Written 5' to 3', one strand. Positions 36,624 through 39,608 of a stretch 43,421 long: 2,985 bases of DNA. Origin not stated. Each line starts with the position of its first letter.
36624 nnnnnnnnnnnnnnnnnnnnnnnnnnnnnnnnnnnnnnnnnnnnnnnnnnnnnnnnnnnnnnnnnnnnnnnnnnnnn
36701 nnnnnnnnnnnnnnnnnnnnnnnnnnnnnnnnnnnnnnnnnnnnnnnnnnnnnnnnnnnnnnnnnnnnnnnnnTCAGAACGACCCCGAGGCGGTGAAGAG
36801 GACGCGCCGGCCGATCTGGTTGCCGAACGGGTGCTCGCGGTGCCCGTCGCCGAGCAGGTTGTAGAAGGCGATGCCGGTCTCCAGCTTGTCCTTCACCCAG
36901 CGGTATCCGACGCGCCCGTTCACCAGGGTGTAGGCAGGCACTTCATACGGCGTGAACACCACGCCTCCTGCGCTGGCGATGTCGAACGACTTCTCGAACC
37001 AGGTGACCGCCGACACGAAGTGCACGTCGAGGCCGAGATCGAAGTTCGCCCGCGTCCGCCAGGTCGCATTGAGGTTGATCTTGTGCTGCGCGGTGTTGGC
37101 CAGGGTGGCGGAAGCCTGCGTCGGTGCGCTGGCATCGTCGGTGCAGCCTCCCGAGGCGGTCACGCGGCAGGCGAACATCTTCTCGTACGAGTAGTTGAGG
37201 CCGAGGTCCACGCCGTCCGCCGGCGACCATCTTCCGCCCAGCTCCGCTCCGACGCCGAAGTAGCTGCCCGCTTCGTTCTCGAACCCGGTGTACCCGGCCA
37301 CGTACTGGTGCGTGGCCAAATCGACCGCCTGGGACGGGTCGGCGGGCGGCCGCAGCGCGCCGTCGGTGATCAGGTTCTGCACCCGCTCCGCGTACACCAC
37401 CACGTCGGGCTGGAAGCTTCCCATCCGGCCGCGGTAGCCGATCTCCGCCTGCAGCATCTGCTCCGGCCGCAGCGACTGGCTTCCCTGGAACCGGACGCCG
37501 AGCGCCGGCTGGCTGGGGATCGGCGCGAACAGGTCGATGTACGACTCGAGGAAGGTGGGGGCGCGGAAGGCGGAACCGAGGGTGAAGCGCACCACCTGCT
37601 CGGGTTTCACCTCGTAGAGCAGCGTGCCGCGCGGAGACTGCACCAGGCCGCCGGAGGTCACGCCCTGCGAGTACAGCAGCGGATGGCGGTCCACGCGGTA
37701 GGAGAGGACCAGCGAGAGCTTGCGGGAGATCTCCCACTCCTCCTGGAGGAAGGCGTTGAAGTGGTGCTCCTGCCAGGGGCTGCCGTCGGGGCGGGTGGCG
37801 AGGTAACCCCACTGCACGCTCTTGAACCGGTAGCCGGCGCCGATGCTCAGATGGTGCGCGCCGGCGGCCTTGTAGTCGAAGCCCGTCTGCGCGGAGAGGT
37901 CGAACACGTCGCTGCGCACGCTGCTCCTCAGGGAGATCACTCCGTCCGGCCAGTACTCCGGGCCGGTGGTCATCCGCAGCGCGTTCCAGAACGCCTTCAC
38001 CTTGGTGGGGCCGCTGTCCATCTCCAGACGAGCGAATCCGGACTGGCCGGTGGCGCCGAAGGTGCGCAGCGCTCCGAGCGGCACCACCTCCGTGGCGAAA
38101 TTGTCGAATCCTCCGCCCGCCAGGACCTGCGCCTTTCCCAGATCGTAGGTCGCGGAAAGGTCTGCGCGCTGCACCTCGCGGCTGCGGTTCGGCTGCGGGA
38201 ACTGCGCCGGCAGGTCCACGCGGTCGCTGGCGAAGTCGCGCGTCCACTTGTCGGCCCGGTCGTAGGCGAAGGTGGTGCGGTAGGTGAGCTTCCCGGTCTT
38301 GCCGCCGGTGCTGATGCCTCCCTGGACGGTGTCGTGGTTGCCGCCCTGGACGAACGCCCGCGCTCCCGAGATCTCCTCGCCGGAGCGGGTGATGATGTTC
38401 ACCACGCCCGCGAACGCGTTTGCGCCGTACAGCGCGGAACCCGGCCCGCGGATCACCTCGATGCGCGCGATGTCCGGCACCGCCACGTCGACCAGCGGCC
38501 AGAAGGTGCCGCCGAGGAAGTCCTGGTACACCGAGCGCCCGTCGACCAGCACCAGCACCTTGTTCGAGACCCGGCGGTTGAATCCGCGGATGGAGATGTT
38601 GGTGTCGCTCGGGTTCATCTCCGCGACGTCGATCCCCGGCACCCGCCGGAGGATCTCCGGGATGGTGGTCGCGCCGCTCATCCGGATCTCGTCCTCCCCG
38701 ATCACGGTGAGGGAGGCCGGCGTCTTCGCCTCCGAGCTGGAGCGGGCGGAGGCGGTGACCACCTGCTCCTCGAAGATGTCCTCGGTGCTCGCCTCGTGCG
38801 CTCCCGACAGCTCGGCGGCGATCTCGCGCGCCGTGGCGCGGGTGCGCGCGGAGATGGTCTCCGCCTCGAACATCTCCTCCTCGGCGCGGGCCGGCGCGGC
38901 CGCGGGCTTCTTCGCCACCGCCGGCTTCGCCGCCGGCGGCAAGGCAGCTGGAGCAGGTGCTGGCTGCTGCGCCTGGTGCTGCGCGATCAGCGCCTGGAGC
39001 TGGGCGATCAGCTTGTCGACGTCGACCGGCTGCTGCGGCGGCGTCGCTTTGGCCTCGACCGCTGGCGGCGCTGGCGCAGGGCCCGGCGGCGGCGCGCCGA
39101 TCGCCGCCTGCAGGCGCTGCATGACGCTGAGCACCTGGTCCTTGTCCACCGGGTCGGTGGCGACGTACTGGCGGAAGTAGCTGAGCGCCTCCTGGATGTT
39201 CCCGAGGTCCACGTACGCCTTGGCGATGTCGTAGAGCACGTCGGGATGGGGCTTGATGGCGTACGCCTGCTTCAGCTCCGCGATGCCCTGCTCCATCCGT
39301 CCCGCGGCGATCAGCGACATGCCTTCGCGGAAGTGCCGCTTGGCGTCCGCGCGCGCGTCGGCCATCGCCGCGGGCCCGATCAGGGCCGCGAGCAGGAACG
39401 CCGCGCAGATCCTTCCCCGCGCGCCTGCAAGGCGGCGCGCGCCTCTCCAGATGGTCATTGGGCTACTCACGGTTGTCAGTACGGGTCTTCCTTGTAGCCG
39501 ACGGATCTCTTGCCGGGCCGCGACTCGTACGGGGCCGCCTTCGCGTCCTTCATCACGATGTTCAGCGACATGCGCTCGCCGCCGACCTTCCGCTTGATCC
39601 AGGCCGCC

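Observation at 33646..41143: Translationally coupled operon: PEGA-ectodomain Hanks kinase, TPR-extended TonB-dependent receptor and giant repeat lipoprotein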

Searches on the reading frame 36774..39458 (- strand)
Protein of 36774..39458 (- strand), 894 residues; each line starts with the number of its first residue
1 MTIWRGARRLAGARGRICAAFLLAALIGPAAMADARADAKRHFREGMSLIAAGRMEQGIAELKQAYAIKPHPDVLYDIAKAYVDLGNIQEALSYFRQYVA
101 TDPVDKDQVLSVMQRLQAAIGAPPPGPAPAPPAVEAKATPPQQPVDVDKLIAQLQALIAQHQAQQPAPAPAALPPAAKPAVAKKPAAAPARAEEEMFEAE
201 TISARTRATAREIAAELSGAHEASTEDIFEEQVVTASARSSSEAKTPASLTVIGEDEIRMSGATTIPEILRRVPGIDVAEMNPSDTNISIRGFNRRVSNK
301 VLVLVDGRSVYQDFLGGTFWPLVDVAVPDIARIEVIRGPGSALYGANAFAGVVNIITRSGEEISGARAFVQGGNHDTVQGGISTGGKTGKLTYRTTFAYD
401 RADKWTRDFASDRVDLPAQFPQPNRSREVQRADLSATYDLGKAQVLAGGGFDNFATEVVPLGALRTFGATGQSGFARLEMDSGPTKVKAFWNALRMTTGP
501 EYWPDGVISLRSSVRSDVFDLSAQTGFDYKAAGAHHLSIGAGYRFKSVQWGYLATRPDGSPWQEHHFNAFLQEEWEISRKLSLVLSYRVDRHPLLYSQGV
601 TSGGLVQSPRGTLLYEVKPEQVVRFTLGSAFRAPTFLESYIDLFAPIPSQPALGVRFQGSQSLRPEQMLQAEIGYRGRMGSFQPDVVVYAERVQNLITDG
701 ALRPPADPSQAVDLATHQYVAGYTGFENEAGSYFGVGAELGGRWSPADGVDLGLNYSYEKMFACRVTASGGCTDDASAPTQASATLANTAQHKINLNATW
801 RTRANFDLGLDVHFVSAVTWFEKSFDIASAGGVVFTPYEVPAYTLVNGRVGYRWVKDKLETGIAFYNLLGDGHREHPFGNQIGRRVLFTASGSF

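Call 7: search_protein_families(library=pfam, proteins=[window:36774-39458:-], max_evalue=0.01)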
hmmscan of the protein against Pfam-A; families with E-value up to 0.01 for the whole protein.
window:36774-39458:- (894 aa): 11 families
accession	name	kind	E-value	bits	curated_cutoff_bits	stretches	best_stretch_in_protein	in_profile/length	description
PF00593.30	TonB_dep_Rec_b-barrel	-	2.2e-29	104.1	27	1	397-868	32-436/436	TonB dependent receptor-like, beta-barrel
PF07715.20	Plug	-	7.9e-25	87.9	23.9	1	244-352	3-107/107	TonB-dependent Receptor Plug Domain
PF14559.12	TPR_19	-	8.9e-09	36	25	1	49-116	1-68/68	Tetratricopeptide repeat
PF07719.23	TPR_2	-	7.1e-07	29.3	27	1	72-103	1-32/34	Tetratricopeptide repeat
PF13181.12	TPR_8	-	1.3e-06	28.5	25.7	1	73-103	2-32/34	Tetratricopeptide repeat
PF13432.12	TPR_16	-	2e-05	25.4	32.7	1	44-104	2-63/65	Tetratricopeptide repeat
PF13428.12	TPR_14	-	0.00029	21.7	23.5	0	72-103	1-32/44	Tetratricopeptide repeat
PF13174.12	TPR_6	-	0.00049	21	26.3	0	73-103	1-31/33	Tetratricopeptide repeat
PF13371.12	TPR_9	-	0.00067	20.1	35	1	54-117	10-73/73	Tetratricopeptide repeat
PF00515.34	TPR_1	-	0.002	18.3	27.8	0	73-103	2-32/34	Tetratricopeptide repeat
PF13424.12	TPR_12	-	0.0022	18.6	30.1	1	46-100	10-73/77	Tetratricopeptide repeat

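Call 8: search_protein_families(library=ncbifam, proteins=[window:36774-39458:-], max_evalue=0.01)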
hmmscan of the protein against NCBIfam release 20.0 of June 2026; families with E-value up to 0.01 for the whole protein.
window:36774-39458:- (894 aa): 37 families (the best 25 are shown)
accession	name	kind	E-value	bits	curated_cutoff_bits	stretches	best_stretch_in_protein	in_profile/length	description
NF053590.1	TonB_dep_TOL0244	equivalog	1.5e-64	218.7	645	1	223-887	5-597/604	TOL_0244 family TonB-dependent receptor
TIGR01786.1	TonB-hemlactrns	subfamily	3.1e-38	131.6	323.75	2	558-869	384-682/719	TonB-dependent hemoglobin/transferrin/lactoferrin family receptor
TIGR01779.1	TonB-B12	equivalog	1.4e-35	123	599.7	2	210-394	9-190/614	TonB-dependent vitamin B12 receptor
TIGR01785.1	TonB-hemin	subfamily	2.3e-35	122.2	316.85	2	230-359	2-130/677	TonB-dependent heme/hemoglobin receptor family protein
NF010010.0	PRK13483.1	equivalog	3.6e-26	91.3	927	2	216-360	20-165/660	ligand-gated channel protein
TIGR01783.1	TonB-siderophor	subfamily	8.2e-26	90.8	223.5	1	245-417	1-169/649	TonB-dependent siderophore receptor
NF007478.2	PRK10064.1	equivalog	1.1e-24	86.7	745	1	226-361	27-162/663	catecholate siderophore receptor CirA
NF007926.1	PRK10641.1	equivalog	2.2e-24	85.9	836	1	217-370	16-166/617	TonB-dependent vitamin B12 receptor BtuB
NF010038.0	PRK13513.1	equivalog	1.1e-19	70.5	942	1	210-360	16-167/659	ligand-gated channel protein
NF010011.0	PRK13484.1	equivalog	1.4e-18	66.5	1197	1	221-361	22-162/682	IreA family TonB-dependent siderophore receptor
NF010012.0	PRK13486.1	equivalog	1.9e-17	62.9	924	1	223-359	22-159/696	TonB-dependent receptor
NF050067.1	TonBEntbctnRecCfrA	equivalog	2.3e-17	62.6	1200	1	221-359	18-159/698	TonB-dependent ferric enterobactin receptor CfrA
NF049946.1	TonB_dep_CU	exception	1.8e-15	56.3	700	1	231-408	43-224/683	TonB-dependent receptor, CU motif-type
NF041535.1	TonB_rec_PqqU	equivalog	1e-14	53.8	1200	1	235-397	4-169/676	TonB-dependent receptor PqqU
NF010048.1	PRK13524.1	subfamily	2.4e-14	52.7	493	1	215-372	24-192/744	FepA family TonB-dependent siderophore receptor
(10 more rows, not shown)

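Call 27: search_solved_structures(query=window:36774-39458:-, max_evalue=1e-10)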
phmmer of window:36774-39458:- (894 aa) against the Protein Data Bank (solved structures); distinct sequences matched with E-value up to 1e-10: 16.
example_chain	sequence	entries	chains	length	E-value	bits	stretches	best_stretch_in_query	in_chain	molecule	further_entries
2hdf_A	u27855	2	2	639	2.4e-22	82.2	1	225-366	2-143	Colicin I receptor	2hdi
9nn6_A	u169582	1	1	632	2.5e-21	78.9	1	232-366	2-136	Colicin I receptor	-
1nqf_A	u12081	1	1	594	2.7e-14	55.6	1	233-389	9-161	Vitamin B12 receptor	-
1nqe_A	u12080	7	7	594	3.2e-14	55.4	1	233-389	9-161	Vitamin B12 receptor | Vitamin B12 transporter btuB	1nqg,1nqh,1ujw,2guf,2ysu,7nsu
3rgn_A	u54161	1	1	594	3.2e-14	55.4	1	233-389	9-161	Vitamin B12 transporter BtuB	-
2gsk_A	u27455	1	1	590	3.9e-14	55.1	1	233-389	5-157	Vitamin B12 transporter btuB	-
3rgm_A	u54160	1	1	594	5e-14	54.7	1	233-368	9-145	Vitamin B12 transporter BtuB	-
3m8b_A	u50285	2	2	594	6.9e-14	54.2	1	235-389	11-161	Vitamin B12 transporter btuB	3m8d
1pnz_A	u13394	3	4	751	2.2e-13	52.6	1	248-374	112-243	Iron(III) dicitrate transport protein fecA precursor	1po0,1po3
1kmo_A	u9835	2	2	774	2.3e-13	52.5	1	248-374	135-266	Iron(III) dicitrate transport protein fecA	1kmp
9c4o_A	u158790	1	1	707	4.6e-13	51.5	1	231-393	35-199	Pyrroloquinoline quinone transporter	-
6v81_A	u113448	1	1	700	6.1e-13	51.1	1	231-393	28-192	Probable TonB-dependent receptor YncD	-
8the_A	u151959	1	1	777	3.6e-12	48.6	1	234-362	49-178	Heme/hemoglobin uptake outer membrane receptor PhuR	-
3fhh_A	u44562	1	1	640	2e-11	46.1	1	233-393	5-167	Outer membrane heme receptor ShuA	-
9dir_B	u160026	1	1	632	2.6e-11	45.7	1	233-393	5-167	Outer membrane heme/hemoglobin receptor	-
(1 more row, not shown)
